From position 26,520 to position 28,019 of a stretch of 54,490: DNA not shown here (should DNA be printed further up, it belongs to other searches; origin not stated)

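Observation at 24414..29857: Three full-length RpoD-like sigma-70 genes plus a dead fourth copy, arranged head to tail in one transcription unit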

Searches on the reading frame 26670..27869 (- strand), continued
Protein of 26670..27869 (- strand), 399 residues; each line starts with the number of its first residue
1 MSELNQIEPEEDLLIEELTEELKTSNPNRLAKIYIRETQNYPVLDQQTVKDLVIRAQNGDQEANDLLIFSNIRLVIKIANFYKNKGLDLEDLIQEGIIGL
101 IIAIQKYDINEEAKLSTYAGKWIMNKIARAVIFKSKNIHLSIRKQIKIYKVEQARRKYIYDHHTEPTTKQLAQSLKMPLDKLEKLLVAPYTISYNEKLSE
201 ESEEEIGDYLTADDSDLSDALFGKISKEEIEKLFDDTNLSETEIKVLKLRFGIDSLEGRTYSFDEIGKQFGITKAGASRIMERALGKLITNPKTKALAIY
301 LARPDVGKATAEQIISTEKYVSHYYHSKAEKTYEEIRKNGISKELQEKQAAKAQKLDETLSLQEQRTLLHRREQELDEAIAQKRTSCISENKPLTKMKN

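Call 107: find_encoding_contigs(protein=P0165, flank=10000, max_places=1)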
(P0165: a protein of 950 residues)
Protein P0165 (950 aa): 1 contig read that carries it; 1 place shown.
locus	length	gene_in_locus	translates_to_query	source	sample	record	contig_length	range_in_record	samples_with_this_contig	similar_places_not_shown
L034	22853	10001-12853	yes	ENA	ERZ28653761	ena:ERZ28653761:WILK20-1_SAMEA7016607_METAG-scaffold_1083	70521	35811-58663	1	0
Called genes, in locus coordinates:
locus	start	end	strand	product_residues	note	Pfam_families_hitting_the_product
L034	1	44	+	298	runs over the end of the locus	PF02899:Phage_int_SAM_1, PF13495:Phage_int_SAM_4, PF00589:Phage_integrase, PF22823:MrpR_C_cat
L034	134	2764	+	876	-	PF01326:PPDK_N, PF00391:PEP-utilizers, PF02896:PEP-utilizers_C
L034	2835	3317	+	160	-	PF00583:Acetyltransf_1, PF13673:Acetyltransf_10 (weak), PF13508:Acetyltransf_7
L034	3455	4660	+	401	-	PF20990:DUF2207_C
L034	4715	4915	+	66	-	-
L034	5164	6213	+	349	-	PF02912:Phe_tRNA-synt_N, PF01409:tRNA-synt_2d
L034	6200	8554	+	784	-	PF01588:tRNA_bind, PF03483:B3_4, PF03484:B5, PF17759:tRNA_synthFbeta, PF03147:FDX-ACB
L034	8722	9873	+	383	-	PF04542:Sigma70_r2, PF04545:Sigma70_r4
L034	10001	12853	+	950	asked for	PF00140:Sigma70_r1_2, PF04542:Sigma70_r2, PF04539:Sigma70_r3, PF08281:Sigma70_r4_2 (faint), PF04545:Sigma70_r4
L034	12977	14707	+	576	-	-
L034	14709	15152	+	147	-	-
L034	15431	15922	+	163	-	-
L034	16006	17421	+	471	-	PF16403:Bact_surface_Ig-like, PF01522:Polysacc_deac_1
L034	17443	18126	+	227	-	-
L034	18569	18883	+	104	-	-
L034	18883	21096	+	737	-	-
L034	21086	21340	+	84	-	-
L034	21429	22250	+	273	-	-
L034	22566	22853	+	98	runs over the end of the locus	PF02686:GatC (weak)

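Call 108: find_encoding_contigs(protein=P0139, flank=10000, max_places=1)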
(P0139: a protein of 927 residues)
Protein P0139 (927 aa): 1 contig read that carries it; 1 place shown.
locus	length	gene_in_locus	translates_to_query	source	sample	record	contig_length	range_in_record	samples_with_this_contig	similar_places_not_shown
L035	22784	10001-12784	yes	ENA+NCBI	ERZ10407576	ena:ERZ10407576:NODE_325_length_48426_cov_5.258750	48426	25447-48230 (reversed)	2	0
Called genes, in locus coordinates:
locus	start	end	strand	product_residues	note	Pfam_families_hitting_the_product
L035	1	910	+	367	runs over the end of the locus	?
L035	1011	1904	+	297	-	PF00701:DHDPS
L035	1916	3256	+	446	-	PF26299:MurL_N, PF26298:MurL_epimerase_C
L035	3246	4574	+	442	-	PF08245:Mur_ligase_M, PF02875:Mur_ligase_C (weak)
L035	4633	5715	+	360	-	PF03033:Glyco_transf_28, PF04101:Glyco_tran_28_C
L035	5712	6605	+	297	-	PF01565:FAD_binding_4, PF02873:MurB_C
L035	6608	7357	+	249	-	PF08478:POTRA_1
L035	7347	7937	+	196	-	PF02677:QueH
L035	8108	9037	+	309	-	PF00318:Ribosomal_S2, PF07498:Rho_N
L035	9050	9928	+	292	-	PF25025:EF-Ts_N (faint), PF00889:EF_TS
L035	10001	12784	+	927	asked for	PF00140:Sigma70_r1_2 (faint), PF04542:Sigma70_r2, PF04539:Sigma70_r3 (faint), PF04545:Sigma70_r4, PF04542:Sigma70_r2, PF04545:Sigma70_r4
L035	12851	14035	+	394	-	PF00140:Sigma70_r1_2, PF04542:Sigma70_r2, PF04539:Sigma70_r3, PF04545:Sigma70_r4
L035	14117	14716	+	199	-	-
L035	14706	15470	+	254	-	-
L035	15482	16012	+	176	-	PF01765:RRF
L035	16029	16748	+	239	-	PF01048:PNP_UDP_1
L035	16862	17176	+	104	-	-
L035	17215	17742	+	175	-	PF13328:HD_4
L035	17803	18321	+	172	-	PF09419:PGP_phosphatase, PF00702:Hydrolase (weak), PF13242:Hydrolase_like (weak)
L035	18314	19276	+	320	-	PF03193:RsgA_GTPase, PF01926:MMR_HSR1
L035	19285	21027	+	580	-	PF02518:HATPase_c (weak), PF13589:HATPase_c_3, PF01119:DNA_mis_repair, PF08676:MutL_C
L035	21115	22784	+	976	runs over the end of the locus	-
